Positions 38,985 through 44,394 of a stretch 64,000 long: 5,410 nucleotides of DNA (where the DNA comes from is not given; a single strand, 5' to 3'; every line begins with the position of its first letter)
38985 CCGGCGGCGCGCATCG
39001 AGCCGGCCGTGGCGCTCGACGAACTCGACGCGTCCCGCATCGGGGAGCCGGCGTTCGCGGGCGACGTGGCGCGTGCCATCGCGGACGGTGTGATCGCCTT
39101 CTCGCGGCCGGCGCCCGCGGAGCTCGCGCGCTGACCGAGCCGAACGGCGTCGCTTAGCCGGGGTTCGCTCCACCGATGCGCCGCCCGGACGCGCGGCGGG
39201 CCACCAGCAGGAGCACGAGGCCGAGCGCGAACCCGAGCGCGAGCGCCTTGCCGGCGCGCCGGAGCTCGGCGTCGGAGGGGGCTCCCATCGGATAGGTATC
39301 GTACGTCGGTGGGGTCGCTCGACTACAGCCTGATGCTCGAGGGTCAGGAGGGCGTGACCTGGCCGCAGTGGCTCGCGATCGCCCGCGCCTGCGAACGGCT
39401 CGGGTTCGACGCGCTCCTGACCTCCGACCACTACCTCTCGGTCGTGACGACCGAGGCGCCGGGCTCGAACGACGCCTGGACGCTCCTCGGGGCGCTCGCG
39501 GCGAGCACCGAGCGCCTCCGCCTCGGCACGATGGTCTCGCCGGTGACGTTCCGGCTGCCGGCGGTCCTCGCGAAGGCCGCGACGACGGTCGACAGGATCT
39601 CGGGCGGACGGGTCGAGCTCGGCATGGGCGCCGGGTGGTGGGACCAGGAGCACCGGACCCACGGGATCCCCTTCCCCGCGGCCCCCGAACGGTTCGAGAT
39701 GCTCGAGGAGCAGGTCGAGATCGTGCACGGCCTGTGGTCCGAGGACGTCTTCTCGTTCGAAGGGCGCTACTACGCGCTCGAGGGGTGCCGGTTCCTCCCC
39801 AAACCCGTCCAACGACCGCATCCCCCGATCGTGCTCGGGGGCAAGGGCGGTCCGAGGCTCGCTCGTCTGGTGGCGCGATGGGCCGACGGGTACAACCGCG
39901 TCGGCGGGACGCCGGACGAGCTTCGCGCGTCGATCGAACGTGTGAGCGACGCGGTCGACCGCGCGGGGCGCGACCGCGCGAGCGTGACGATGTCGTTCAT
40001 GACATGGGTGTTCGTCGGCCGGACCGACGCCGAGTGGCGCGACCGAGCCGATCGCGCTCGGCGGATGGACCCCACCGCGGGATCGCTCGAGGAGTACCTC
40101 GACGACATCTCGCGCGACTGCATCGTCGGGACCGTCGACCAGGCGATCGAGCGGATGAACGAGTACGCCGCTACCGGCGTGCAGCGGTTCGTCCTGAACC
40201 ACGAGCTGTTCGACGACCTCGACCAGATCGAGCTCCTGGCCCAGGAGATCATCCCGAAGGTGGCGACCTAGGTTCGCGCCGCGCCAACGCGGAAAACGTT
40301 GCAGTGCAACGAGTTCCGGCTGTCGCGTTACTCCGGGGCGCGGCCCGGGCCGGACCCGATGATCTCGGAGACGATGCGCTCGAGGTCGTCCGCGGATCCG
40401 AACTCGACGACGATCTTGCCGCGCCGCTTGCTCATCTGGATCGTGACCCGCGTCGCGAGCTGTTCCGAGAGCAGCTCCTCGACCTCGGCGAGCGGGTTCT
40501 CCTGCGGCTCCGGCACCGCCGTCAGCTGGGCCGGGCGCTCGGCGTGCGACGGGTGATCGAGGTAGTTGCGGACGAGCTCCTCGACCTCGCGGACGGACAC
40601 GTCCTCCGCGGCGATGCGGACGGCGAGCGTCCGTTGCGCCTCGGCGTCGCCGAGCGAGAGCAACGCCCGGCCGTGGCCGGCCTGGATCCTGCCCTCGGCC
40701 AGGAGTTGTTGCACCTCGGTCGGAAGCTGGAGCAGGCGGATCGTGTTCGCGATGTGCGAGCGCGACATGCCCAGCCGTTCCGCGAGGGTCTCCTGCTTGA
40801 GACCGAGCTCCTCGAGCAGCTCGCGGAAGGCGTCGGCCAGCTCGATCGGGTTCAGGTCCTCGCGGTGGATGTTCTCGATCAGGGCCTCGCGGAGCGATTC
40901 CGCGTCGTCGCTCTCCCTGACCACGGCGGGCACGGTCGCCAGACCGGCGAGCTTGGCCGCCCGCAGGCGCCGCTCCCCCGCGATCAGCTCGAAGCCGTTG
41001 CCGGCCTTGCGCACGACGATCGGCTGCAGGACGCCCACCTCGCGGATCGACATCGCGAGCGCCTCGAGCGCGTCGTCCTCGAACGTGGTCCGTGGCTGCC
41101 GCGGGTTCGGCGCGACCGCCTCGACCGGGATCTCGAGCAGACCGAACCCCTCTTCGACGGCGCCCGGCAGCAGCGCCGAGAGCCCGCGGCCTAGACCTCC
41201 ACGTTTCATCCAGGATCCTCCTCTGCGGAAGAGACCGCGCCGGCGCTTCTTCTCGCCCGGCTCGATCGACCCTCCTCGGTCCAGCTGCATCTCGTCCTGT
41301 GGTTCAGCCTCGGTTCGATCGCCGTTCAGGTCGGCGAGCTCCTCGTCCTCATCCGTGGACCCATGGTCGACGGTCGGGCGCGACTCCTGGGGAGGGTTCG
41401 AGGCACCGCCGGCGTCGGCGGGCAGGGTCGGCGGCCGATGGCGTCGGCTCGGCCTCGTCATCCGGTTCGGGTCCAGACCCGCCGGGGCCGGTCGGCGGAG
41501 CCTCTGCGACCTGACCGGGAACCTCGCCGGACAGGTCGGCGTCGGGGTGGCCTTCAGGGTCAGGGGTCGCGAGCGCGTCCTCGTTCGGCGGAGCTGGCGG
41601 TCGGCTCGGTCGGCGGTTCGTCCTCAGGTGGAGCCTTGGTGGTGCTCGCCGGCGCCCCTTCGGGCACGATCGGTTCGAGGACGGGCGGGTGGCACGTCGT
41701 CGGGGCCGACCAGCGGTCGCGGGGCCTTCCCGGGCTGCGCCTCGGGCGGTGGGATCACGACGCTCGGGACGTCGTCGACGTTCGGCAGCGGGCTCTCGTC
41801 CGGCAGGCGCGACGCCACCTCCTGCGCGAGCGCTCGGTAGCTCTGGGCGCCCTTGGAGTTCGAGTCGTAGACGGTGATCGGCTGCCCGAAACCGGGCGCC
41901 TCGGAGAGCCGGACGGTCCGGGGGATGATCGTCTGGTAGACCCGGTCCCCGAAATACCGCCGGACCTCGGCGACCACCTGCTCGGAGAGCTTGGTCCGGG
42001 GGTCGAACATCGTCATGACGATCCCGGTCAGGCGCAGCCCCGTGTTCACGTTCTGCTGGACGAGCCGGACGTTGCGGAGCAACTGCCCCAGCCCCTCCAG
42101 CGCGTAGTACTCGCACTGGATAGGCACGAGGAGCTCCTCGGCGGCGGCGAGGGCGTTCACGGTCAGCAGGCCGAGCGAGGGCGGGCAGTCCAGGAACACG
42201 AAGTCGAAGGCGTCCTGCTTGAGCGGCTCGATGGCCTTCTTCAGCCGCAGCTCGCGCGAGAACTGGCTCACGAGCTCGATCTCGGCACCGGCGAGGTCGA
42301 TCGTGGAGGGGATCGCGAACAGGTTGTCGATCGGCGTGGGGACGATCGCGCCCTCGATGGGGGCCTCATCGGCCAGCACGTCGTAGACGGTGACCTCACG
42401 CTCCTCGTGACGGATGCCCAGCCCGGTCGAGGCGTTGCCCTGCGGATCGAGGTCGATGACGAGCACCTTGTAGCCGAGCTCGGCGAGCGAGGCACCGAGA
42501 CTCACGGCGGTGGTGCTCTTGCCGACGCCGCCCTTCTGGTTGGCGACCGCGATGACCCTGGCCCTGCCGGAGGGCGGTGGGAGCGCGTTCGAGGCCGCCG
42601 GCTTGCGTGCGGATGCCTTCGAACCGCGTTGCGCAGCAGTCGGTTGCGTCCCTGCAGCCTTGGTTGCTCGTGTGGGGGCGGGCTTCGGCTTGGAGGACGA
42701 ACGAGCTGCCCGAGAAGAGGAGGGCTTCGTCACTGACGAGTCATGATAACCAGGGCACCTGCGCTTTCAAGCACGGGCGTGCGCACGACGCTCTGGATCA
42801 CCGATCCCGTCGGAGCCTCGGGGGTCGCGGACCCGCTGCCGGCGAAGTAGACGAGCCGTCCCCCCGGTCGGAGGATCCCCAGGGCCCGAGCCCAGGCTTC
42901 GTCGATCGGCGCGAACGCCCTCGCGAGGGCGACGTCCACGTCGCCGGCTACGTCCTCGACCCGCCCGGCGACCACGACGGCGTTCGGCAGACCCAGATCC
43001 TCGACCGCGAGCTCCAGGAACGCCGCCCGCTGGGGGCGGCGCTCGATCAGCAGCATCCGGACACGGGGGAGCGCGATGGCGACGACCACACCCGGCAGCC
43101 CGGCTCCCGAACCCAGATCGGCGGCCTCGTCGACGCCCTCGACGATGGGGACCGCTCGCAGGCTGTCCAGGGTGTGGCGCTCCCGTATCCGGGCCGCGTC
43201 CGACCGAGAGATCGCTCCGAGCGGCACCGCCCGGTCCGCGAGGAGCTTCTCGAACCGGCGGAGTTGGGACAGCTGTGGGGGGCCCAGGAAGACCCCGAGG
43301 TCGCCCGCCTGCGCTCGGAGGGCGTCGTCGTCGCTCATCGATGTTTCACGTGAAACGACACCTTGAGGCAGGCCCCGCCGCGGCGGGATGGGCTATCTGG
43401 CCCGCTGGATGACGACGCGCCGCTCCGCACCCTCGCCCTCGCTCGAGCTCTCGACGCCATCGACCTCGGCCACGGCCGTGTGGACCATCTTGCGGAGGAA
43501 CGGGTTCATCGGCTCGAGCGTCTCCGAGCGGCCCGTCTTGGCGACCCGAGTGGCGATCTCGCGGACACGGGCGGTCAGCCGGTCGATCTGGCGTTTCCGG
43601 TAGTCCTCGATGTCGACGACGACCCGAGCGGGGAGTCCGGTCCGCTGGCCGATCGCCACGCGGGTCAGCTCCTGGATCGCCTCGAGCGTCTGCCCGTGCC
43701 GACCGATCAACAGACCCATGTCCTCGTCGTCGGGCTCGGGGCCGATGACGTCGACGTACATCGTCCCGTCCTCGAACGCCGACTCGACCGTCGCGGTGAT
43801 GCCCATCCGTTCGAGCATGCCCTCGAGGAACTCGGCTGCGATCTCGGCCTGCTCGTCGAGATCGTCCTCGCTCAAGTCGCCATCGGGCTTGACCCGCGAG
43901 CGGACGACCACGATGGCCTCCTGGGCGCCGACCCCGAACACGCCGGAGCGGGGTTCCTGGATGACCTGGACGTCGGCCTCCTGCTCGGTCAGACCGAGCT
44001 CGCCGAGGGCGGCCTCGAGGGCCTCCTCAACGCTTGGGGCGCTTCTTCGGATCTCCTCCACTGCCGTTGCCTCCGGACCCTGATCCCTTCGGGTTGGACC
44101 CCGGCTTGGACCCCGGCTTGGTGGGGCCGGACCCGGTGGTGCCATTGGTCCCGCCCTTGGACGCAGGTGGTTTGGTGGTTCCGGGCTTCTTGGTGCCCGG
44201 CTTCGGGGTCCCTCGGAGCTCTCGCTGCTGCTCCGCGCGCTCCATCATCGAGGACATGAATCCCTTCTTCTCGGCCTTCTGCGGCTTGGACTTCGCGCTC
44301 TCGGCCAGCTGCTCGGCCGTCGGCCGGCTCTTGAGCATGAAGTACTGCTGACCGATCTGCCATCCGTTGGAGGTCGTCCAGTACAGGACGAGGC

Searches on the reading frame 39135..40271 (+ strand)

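Call 93: search_protein_families(library=pfam, max_evalue=0.000001, proteins=[window:39135-40271:+])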
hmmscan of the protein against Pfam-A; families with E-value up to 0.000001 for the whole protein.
window:39135-40271:+ (378 aa): 1 family
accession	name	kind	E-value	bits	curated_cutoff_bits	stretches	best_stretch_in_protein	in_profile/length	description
PF00296.26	Bac_luciferase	-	1.4e-59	202.5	27.9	1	74-350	20-313/314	Luciferase-like monooxygenase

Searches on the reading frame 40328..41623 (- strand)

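Call 93: search_protein_families(library=pfam, max_evalue=0.000001, proteins=[window:40328-41623:-])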
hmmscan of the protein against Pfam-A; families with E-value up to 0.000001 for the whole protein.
window:40328-41623:- (431 aa): 3 families
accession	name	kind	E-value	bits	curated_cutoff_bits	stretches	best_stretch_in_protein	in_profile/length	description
PF17762.8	HTH_ParB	-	2.3e-35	121.2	22.6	1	255-354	1-100/102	ParB HTH domain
PF02195.25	ParB_N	-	6.2e-34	116.4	26.3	1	162-253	3-95/95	ParB N-terminal domain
PF23552.2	ParB_C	-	1.5e-09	37.6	23.8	1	379-421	6-49/50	ParB dimerisation domain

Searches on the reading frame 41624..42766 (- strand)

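Call 93: search_protein_families(library=pfam, max_evalue=0.000001, proteins=[window:41624-42766:-])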
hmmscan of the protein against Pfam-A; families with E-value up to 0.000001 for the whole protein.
window:41624-42766:- (380 aa): 7 families
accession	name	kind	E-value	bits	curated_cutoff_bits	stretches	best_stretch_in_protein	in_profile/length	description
PF13614.12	AAA_31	-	1.8e-64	217.4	27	1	70-245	2-176/177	AAA domain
PF01656.29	CbiA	-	4.7e-30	104.6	25.4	1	72-297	1-125/125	CobQ/CobB/MinD/ParA nucleotide binding domain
PF09140.17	MipZ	-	2.5e-12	47.1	20.7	1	70-110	1-41/262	ATPase MipZ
PF06564.18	CBP_BcsQ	-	7.4e-12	45.7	21.3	1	71-315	3-231/234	Cellulose biosynthesis protein BcsQ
PF10609.15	ParA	-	1.3e-11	44.9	27.1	1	70-214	4-141/246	NUBPL iron-transfer P-loop NTPase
PF00142.24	Fer4_NifH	-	1.1e-10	41.9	25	0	77-138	7-66/271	4Fe-4S iron sulfur cluster binding proteins, NifH/frxC family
PF02374.21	ArsA_ATPase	-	5.6e-08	32.8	24.3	1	77-125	8-58/305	Anion-transporting ATPase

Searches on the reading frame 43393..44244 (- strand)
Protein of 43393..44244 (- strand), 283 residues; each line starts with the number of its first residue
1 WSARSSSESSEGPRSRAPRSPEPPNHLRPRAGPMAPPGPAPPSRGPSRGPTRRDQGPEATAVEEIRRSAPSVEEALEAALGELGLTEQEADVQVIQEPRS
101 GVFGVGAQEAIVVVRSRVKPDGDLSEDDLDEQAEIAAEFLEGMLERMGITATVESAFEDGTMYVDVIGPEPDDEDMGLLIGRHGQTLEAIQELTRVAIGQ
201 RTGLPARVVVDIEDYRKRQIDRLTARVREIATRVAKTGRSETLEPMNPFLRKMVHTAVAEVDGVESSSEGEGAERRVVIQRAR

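Call 93: search_protein_families(library=pfam, max_evalue=0.000001, proteins=[window:43393-44244:-])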
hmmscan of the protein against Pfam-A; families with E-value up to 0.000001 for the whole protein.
window:43393-44244:- (283 aa): 3 families
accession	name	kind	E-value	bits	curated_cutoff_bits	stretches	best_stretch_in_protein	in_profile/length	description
PF01424.28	R3H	-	2.2e-16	60.1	26.8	1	228-280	8-59/60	R3H domain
PF14804.11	Jag_N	-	4.3e-14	53.1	25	1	68-115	2-49/50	Jag N-terminus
PF13083.13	KH_KhpA-B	-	3.1e-09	37.1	32.1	1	137-208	5-71/73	KhpA/KhpB, KH domain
